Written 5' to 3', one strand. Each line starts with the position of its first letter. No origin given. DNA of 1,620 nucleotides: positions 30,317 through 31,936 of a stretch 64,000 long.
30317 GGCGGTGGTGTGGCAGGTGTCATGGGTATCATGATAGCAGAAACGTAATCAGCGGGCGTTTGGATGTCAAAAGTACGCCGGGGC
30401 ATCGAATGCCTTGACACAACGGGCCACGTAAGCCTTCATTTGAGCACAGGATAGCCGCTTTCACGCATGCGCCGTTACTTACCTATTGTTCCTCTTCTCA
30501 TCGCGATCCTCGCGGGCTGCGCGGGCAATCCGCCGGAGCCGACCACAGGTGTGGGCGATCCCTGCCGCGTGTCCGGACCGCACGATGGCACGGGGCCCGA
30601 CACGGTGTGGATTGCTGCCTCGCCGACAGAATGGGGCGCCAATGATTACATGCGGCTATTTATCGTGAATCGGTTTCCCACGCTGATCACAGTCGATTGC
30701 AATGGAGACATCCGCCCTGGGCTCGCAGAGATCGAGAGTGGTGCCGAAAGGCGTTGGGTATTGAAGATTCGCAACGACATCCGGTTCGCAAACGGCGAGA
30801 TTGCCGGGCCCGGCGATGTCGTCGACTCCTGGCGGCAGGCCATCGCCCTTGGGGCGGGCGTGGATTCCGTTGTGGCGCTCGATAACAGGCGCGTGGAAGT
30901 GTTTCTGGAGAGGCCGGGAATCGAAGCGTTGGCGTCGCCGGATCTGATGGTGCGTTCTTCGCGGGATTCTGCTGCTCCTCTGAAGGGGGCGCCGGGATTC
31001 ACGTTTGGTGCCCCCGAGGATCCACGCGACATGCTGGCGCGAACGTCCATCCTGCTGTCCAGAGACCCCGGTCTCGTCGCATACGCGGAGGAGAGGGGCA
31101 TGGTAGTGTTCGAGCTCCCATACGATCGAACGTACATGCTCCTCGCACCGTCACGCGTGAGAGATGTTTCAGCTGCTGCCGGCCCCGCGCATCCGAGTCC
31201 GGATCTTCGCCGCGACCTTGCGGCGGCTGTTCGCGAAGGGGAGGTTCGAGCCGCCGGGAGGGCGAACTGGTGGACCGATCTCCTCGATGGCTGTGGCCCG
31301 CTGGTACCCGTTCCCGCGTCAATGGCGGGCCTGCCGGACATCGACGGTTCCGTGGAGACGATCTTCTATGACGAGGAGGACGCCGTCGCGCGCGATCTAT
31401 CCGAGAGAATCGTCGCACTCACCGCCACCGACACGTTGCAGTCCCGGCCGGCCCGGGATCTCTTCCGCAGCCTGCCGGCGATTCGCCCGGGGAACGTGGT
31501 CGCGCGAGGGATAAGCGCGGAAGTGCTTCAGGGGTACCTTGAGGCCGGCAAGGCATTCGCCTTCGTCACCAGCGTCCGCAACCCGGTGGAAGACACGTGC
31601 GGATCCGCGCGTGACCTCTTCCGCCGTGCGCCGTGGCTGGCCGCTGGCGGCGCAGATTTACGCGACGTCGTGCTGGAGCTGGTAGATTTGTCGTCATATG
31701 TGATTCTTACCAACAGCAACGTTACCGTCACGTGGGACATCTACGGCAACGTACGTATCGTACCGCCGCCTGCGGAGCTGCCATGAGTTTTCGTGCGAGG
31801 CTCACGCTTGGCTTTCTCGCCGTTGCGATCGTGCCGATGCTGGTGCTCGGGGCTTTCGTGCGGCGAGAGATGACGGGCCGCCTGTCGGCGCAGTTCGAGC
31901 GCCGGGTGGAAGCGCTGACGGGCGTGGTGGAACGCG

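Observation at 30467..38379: Sigma-54 regulatory module: SBP-like lipoprotein, sensor kinase and NtrC-type regulator, then a -24/-12 promoter driving TPR lipoprotein, polysaccharide deacetylase and FemAB-like acyltransferase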

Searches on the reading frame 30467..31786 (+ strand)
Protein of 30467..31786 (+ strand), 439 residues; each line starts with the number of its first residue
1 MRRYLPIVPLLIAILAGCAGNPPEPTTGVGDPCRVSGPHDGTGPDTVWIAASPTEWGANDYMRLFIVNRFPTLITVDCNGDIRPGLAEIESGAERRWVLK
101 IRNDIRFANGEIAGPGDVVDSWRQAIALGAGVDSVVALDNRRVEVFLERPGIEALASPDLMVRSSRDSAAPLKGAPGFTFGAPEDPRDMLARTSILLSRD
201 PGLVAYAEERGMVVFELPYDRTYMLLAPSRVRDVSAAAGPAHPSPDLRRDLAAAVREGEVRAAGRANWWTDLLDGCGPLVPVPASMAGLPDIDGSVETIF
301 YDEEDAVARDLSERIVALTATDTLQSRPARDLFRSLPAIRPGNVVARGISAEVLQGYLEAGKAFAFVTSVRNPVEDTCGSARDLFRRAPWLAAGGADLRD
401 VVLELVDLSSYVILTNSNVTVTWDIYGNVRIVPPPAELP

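Call 3: search_protein_families(library=pfam, proteins=[window:30467-31786:+])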
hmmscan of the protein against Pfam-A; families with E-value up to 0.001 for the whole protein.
window:30467-31786:+ (439 aa): 0 families

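Call 4: search_protein_families(library=ncbifam, proteins=[window:30467-31786:+])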
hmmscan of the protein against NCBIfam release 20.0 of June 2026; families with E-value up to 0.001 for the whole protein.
window:30467-31786:+ (439 aa): 1 family
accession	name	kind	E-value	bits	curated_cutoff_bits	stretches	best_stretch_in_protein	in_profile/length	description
NF045468.1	Opp5A_nikA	equivalog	0.00049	18.7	600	1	72-135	47-111/488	nickel ABC transporter substrate-binding protein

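Call 14: find_homologous_proteins(query=window:30467-31783:+)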
Query window:30467-31783:+ (439 aa): 10 proteins with E <= 0.001 among 8000 candidates.
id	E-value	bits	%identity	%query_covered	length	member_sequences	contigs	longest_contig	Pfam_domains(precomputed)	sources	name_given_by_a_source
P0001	3.1e-125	437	52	100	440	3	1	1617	-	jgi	jgi:hypothetical protein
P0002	2.2e-119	417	57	86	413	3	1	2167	PF00496.28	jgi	jgi:hypothetical protein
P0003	9.5e-118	412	51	100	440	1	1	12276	-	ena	-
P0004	1.8e-117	411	51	99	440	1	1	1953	-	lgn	-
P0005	4.3e-96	340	45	100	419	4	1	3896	-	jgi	jgi:hypothetical protein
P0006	3.3e-83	298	44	100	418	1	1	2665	-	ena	-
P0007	1.4e-80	289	43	100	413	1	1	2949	-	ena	-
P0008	6.1e-74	267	42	99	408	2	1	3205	-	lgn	-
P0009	8.6e-74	267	44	83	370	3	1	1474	-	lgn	-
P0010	6.6e-73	264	40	98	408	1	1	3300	-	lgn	-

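Call 15: find_encoding_contigs(protein=P0003, flank=10000, max_places=3)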
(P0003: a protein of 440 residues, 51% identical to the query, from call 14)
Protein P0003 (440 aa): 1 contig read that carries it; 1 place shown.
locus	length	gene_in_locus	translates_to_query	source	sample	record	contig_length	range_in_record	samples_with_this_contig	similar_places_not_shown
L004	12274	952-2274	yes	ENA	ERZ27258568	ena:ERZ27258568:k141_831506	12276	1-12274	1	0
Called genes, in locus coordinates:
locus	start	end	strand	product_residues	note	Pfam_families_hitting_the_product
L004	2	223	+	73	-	?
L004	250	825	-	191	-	PF01625:PMSR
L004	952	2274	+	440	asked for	-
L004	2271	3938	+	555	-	PF00672:HAMP, PF02518:HATPase_c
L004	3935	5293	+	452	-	PF00072:Response_reg, PF00158:Sigma54_activat, PF14532:Sigma54_activ_2, PF01078:Mg_chelatase (faint), PF07724:AAA_2 (weak), PF07728:AAA_5, PF25601:AAA_lid_14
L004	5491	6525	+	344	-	PF09976:TPR_21 (weak), PF13432:TPR_16, PF13432:TPR_16 (weak), PF14559:TPR_19 (weak), PF13432:TPR_16 (weak), PF00515:TPR_1 (weak), PF07719:TPR_2 (weak), PF13414:TPR_11, +13 more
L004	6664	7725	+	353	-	PF01522:Polysacc_deac_1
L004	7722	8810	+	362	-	PF13527:Acetyltransf_9 (faint), PF00583:Acetyltransf_1 (faint), PF13508:Acetyltransf_7 (faint)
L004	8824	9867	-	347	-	PF00702:Hydrolase (weak), PF12710:HAD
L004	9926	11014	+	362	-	PF13609:Porin_4 (faint)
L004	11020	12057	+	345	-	-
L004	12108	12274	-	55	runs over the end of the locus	?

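Call 16: find_encoding_contigs(protein=P0005, flank=10000, max_places=3)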
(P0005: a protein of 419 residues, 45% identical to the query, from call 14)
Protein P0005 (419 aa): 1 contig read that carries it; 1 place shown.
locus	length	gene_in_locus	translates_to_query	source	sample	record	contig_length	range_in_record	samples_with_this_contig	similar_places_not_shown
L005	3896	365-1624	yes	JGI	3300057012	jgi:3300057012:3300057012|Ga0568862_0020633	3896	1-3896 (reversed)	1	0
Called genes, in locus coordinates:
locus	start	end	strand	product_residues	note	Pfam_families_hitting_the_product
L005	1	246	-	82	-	?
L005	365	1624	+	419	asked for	-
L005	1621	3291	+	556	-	PF00672:HAMP (weak), PF02518:HATPase_c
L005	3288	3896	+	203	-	?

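Call 24: find_related_loci(query=A5, collection=genome_contigs, flank=10000)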
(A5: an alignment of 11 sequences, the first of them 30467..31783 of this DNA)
Query A5 (439 aa) in genome_contigs; peptide patterns used: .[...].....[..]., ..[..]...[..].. (x = any residue, [..] = any of these).
567 stretches matched a pattern; 26 encode a relative of the query (tblastn E <= 1e-3); 26 distinct loci.
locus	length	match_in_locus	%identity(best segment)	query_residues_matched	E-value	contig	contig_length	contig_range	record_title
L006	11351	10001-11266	42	23-433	2e-88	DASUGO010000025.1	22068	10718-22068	MAG TPA_asm: Candidatus Krumholzibacteriia bacterium isolate SMAG_U1407 k141_150103, whole genome shotgun sequence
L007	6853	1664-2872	43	1-433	2e-83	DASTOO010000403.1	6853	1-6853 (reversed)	MAG TPA_asm: Candidatus Krumholzibacteriia bacterium isolate SMAG_U2172 k141_1926181, whole genome shotgun sequence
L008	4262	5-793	42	173-432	5e-51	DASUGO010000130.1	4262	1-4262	MAG TPA_asm: Candidatus Krumholzibacteriia bacterium isolate SMAG_U1407 k141_200474, whole genome shotgun sequence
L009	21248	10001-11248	34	56-432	9e-51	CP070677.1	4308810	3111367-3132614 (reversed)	MAG: Candidatus Latescibacterota bacterium isolate bin70 chromosome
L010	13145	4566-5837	32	56-432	7e-49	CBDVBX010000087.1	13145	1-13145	MAG TPA_asm: uncultured bacterium isolate SRR22302364_binner13_Refined_39 genome assembly, contig: ERZ25073603.1924, who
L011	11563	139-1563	32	10-432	5e-49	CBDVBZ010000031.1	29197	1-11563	MAG TPA_asm: uncultured bacterium isolate SRR22302364_binner13_Refined_9 genome assembly, contig: ERZ25073603.301, whole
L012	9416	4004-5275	31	44-432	3e-48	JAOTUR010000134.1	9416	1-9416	MAG: Candidatus Krumholzibacteriia bacterium isolate 13_May_SF_Bin18 13_May_SF_Bin18_scaffold_6568_c1, whole genome shot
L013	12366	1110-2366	33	56-431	4e-48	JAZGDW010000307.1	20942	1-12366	MAG: Candidatus Krumholzibacteriia bacterium isolate SCS3bin.53 SCS3bin.53_307, whole genome shotgun sequence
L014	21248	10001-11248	34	64-432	1e-47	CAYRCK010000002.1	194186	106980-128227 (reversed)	MAG TPA_asm: uncultured bacterium isolate binchicken_co334_246 genome assembly, contig: NODE_43_length_194186_cov_8.8425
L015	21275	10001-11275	33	59-431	3e-45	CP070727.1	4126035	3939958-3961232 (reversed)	MAG: bacterium isolate bin44 chromosome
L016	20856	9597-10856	30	59-431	1e-43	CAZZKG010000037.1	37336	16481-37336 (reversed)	MAG TPA_asm: uncultured Gemmatimonadota bacterium isolate binchicken_co275_191 genome assembly, contig: NODE_1119_length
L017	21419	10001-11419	32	8-431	1e-43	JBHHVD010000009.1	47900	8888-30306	MAG: Candidatus Krumholzibacteriia bacterium isolate S.4.sp3_bin.33 NODE_155_length_47900_cov_6.634821, whole genome sho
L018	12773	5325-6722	29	12-424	7e-42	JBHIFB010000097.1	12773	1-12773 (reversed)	MAG: Candidatus Glassbacteria bacterium isolate b2.sp1_bin.52 NODE_1407_length_12773_cov_5.689102, whole genome shotgun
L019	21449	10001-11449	30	12-432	7e-42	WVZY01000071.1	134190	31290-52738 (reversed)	MAG: Candidatus Latescibacterota bacterium isolate CS4-C107 C_merged_R1_(paired)_contig_2447, whole genome shotgun seque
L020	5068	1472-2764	30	59-439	5e-40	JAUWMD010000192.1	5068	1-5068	MAG: Candidatus Krumholzibacteriota bacterium isolate CSMAG_2389 CSMAG_2389_k141_33314_length_5068_cov_6.6523, whole gen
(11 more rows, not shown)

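Call 33: predict_structure(alignment_id=A5)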
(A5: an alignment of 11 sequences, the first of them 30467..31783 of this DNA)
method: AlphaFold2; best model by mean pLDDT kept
length: 439 residues; sequences in the alignment: 11
mean_pLDDT: 41.1   pTM: 0.32
mean pLDDT of the five models: 41.1, 40.0, 39.5, 39.1, 38.1
residues with pLDDT >= 90: 0; 70-90: 22; 50-70: 88; < 50: 329
segments of 3 or more residues with pLDDT < 50: 1-70, 76-81, 124-131, 152-193, 200-295, 317-341, 365-439
pLDDT, mean of each block of 10 residues (from residue 1): 40 36 32 29 32 33 34 47 63 72 60 62 47 67 64 45 30 27 33 50 45 33 30 30 34 30 31 29 32 52 58 51 39 44 59 57 46 30 32 27 25 27 30 32
secondary structure, 60 per line:
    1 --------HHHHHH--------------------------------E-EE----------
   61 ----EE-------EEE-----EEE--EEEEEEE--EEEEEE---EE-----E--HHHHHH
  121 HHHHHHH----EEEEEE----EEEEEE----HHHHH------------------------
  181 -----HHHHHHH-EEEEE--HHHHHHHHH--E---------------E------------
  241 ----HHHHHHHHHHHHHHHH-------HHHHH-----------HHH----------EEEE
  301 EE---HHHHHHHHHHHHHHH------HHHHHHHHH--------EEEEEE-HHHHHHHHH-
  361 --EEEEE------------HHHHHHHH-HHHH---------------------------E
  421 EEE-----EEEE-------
elements in order: H9-14 E74-76 E82-84 E87-93 E96-101 H115-127 E132-137 E142-147 H152-156 H186-192 E194-198 H201-209 H245-260 H268-272 E297-302 H306-320 H327-335 E344-349 H351-359 E363-367 H380-387 H389-392 E420-423 E429-432
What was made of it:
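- Tried and rejected: With 11 sequences the lipoprotein model had pLDDT 41 and was unusable (call 33).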

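Call 36: search_solved_structures(query=A5, max_evalue=1, show_alignments=1)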
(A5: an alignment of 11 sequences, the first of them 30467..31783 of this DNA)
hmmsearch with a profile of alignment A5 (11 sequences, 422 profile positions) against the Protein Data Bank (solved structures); distinct sequences matched with E-value up to 1: 11.
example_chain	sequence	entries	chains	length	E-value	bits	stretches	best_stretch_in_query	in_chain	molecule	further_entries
3o9p_A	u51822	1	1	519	9.8e-05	24.5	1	55-114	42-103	Periplasmic murein peptide-binding protein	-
4toz_A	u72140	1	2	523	0.0001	24.4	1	55-114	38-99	Periplasmic murein peptide-binding protein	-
2z23_A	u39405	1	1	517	0.00043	22.3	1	49-113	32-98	Periplasmic oligopeptide-binding protein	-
6dqq_A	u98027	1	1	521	0.00089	21.3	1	49-114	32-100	Periplasmic oligopeptide-binding protein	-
6dqr_A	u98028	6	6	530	0.00092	21.3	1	49-114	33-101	Periplasmic oligopeptide-binding protein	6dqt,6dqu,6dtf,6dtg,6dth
4ofl_A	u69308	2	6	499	0.0019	20.2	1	81-142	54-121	Extracytoplasmic Nickel-Binding Protein YpYntA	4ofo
3ry3_A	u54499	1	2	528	0.0021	20.1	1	81-142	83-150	Putative solute-binding protein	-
3tcf_A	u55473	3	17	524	0.0041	19.1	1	37-115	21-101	Periplasmic oligopeptide-binding protein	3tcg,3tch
9rd1_A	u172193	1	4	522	0.0042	19.1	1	37-115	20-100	Periplasmic oligopeptide-binding protein OppA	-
3t66_A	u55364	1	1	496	0.038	15.9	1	58-129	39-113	Nickel ABC transporter (Nickel-binding protein)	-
6lu2_A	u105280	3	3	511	0.056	15.4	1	50-123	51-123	Substrate binding protein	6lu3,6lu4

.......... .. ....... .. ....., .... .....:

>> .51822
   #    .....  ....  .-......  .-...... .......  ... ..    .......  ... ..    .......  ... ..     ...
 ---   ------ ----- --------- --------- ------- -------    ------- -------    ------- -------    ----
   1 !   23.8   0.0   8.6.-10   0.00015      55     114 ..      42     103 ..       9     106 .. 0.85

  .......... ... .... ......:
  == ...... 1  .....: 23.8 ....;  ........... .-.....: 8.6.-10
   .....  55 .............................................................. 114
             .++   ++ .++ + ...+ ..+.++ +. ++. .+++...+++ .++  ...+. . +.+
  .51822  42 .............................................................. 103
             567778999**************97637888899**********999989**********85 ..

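Call 42: search_protein_families(library=pfam, proteins=[window:30467-31786:+], max_evalue=1)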
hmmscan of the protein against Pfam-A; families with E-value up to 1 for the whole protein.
window:30467-31786:+ (439 aa): 1 family
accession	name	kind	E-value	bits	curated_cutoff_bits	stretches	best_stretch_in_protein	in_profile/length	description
PF00496.27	SBP_bac_5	-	0.0084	15.7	32.4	1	82-132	2-54/368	Bacterial extracellular solute-binding proteins, family 5 Middle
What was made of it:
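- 30467..31786 (+): Lipoprotein of 439 aa (lipobox LAGC), a divergent cluster-C / family-5 solute-binding-protein fold. Proposed ligand sensor. Pfam gives only 15.7 bits for SBP_bac_5 (call 42).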

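Call 49: search_protein_representatives(alignment_id=A5)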
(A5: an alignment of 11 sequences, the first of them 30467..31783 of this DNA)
Query: 11 sequences, 422 profile positions. Proteins with E-value up to 0.001 (for the whole library): 1059; up to 1e-10: 724; up to 1e-30: 184. The best 150 are listed.
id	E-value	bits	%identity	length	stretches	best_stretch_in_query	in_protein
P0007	2.7e-189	645.7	-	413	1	1-422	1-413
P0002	8.1e-174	594.7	-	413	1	35-420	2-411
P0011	8.2e-123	426.7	-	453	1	2-418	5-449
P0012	3.0e-121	421.5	-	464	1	2-417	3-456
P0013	3.5e-99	348.8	-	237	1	187-422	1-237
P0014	3.8e-88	312.5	-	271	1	167-418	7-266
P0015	6.5e-78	278.8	-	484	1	2-418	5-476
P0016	1.2e-67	244.9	-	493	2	168-418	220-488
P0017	4.0e-67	243.2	-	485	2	172-404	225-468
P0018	6.4e-67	242.5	-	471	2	166-417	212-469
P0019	5.2e-63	229.7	-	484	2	169-415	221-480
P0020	4.1e-62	226.7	-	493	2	168-417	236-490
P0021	7.9e-62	225.8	-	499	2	172-415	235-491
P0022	2.4e-60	220.9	-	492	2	167-415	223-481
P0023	3.4e-60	220.4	-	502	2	166-416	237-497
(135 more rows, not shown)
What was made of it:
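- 30467..31786 (+): The family has 1059 representatives of 50%-identity clusters (call 49).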

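Call 52: search_solved_structures(query=A7, max_evalue=0.01, show_alignments=1)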
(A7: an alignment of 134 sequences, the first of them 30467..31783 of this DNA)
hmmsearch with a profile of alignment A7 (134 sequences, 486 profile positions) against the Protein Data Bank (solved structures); distinct sequences matched with E-value up to 0.01: 100 (the best 60 are shown).
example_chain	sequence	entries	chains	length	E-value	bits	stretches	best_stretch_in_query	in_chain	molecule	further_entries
2noo_A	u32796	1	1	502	1.9e-19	73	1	44-220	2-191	Nickel-binding periplasmic protein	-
7kz8_A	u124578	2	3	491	2.2e-19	72.8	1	61-197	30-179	Peptide/nickel transport system substrate-binding protein AapF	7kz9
3mzb_A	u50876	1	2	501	6.4e-19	71.2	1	44-220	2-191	Nickel-binding periplasmic protein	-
1zlq_A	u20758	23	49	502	6.4e-19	71.2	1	44-220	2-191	Nickel-binding periplasmic protein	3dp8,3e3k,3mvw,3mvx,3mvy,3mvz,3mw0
9t0v_A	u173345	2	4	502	6.4e-19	71.2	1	44-220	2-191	Nickel-binding periplasmic protein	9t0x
1uiu_A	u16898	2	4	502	6.4e-19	71.2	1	44-220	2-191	Nickel-binding periplasmic protein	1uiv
3qim_A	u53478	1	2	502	6.4e-19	71.2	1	44-220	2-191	Nickel-binding periplasmic protein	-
8spm_A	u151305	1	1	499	9.3e-19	70.7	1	45-220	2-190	Nickel ABC transporter, nickel/metallophore periplasmic binding protein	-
1uqw_A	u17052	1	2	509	2.1e-17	66.2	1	44-202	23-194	PUTATIVE BINDING PROTEIN YLIB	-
3t66_A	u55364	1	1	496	4.3e-17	65.2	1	74-232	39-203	Nickel ABC transporter (Nickel-binding protein)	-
5u4o_A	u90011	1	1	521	3.2e-16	62.3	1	6-213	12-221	ABC transporter substrate-binding protein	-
6dqr_A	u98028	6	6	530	4.1e-16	62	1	50-138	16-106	Periplasmic oligopeptide-binding protein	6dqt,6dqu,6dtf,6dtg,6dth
6dqq_A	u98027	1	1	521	4.1e-16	62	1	50-138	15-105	Periplasmic oligopeptide-binding protein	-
3o9p_A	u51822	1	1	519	4.1e-16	62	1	71-181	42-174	Periplasmic murein peptide-binding protein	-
4toz_A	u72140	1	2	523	4.4e-16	61.9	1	71-181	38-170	Periplasmic murein peptide-binding protein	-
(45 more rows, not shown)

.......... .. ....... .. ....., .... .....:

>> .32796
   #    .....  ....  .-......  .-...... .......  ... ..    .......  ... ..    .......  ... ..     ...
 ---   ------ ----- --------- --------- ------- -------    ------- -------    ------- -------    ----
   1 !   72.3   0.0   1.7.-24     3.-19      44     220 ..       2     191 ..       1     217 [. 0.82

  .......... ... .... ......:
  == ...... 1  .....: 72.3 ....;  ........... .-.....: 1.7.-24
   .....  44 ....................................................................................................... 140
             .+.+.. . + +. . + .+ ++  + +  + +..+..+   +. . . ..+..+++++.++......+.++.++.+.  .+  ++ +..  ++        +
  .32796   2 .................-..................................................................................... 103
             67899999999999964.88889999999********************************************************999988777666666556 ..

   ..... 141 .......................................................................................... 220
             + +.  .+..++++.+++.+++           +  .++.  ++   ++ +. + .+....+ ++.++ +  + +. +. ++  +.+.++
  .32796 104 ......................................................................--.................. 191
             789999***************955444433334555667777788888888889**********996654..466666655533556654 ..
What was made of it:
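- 30467..31786 (+): The family profile hits NikA, OppA and MppA at 1e-19 (call 52).
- On Solute-binding protein family 5 (cluster C; Pfam SBP_bac_5): The family profile hits NikA, OppA and MppA at 1e-19 over the N-terminal 180 residues or so (call 52).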
